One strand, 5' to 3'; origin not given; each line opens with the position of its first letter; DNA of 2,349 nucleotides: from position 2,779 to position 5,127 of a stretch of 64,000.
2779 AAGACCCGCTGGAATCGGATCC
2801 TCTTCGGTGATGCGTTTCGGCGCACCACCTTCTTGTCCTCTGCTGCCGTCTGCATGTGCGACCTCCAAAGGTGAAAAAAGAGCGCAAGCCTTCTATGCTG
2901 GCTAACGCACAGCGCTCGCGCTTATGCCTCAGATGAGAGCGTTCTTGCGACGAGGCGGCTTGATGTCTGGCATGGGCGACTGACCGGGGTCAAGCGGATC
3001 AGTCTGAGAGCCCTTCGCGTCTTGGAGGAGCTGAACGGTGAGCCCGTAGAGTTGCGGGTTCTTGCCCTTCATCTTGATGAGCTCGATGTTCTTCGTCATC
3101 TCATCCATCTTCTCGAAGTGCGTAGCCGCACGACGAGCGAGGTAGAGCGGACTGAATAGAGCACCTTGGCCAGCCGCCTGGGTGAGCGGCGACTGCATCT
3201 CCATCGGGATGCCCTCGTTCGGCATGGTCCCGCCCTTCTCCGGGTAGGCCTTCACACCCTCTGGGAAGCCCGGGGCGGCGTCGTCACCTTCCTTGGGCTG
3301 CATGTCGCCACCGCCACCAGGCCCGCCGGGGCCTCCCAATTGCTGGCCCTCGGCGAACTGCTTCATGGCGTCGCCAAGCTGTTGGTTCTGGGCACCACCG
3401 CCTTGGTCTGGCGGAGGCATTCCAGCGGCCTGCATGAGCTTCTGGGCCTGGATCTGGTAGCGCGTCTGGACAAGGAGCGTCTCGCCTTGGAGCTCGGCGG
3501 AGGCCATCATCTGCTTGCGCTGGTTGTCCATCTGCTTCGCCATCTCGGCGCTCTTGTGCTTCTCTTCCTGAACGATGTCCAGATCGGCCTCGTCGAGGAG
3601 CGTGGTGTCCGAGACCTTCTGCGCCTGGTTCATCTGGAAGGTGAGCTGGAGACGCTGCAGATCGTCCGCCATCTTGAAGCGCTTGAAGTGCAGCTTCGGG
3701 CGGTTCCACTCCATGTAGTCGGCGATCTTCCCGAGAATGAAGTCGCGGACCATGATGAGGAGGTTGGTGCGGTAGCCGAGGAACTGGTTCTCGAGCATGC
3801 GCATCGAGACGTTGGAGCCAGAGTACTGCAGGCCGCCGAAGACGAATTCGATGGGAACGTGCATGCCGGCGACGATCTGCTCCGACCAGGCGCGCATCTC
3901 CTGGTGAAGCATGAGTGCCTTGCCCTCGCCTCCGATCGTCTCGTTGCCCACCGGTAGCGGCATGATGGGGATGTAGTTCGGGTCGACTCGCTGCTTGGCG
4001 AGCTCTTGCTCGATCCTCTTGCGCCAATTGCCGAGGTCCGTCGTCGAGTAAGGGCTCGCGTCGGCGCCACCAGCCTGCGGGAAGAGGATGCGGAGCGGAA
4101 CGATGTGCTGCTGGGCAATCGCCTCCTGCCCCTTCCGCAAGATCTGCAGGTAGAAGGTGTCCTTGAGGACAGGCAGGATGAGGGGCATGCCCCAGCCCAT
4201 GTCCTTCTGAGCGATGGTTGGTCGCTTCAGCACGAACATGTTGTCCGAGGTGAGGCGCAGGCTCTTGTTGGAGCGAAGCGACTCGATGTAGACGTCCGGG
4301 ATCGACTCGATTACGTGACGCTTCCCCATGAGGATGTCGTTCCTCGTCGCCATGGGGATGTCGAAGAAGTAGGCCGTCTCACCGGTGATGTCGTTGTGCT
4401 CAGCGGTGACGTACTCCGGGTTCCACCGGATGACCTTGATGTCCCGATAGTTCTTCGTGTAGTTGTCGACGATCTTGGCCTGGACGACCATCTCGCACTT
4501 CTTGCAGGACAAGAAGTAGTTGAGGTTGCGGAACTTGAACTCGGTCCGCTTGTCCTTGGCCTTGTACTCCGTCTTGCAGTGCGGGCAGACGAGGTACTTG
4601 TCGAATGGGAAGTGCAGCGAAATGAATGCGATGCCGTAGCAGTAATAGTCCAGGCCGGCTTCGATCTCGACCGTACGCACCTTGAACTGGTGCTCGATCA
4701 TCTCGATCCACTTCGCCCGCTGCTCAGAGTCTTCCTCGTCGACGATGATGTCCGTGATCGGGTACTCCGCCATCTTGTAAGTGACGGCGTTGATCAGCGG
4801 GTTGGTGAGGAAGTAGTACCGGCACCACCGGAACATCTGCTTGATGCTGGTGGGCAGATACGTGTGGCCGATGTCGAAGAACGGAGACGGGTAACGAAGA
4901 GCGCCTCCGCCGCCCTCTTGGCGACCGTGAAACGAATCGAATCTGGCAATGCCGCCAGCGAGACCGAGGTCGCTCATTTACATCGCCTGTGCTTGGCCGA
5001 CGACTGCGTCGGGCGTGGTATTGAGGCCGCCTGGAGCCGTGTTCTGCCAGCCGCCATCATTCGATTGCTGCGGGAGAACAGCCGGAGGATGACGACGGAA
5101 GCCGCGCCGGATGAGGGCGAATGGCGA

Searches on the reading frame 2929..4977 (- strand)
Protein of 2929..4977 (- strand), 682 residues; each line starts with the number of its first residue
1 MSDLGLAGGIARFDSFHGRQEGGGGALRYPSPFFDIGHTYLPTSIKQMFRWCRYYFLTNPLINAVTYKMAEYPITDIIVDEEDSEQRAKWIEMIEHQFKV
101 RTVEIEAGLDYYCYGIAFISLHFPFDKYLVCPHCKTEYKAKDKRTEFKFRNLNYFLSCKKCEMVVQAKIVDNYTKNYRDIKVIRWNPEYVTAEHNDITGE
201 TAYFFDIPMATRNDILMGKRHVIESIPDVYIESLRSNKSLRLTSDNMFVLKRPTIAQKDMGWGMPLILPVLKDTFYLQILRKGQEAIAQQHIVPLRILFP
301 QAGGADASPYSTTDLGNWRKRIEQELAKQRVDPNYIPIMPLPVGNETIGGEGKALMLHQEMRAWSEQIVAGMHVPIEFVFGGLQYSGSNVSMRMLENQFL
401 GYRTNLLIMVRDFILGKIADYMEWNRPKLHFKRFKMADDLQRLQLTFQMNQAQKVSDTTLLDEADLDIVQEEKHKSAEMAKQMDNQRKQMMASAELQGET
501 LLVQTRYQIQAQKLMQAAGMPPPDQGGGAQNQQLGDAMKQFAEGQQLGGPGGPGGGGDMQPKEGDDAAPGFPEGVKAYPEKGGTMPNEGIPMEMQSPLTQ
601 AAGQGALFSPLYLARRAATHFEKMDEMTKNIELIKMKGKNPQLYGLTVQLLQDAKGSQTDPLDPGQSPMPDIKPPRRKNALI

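Call 24: search_protein_families(library=phrogs, proteins=[window:2929-4977:-], max_evalue=0.01)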
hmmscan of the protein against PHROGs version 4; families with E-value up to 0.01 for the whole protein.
window:2929-4977:- (682 aa): 1 family
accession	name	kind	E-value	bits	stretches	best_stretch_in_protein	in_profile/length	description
phrog_6504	-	unknown function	0.002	19.3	1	128-164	7-43/61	-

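Call 99: search_protein_families(library=pfam, proteins=[window:2929-4977:-], max_evalue=0.1)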
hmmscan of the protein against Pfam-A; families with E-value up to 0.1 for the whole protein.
window:2929-4977:- (682 aa): 0 families
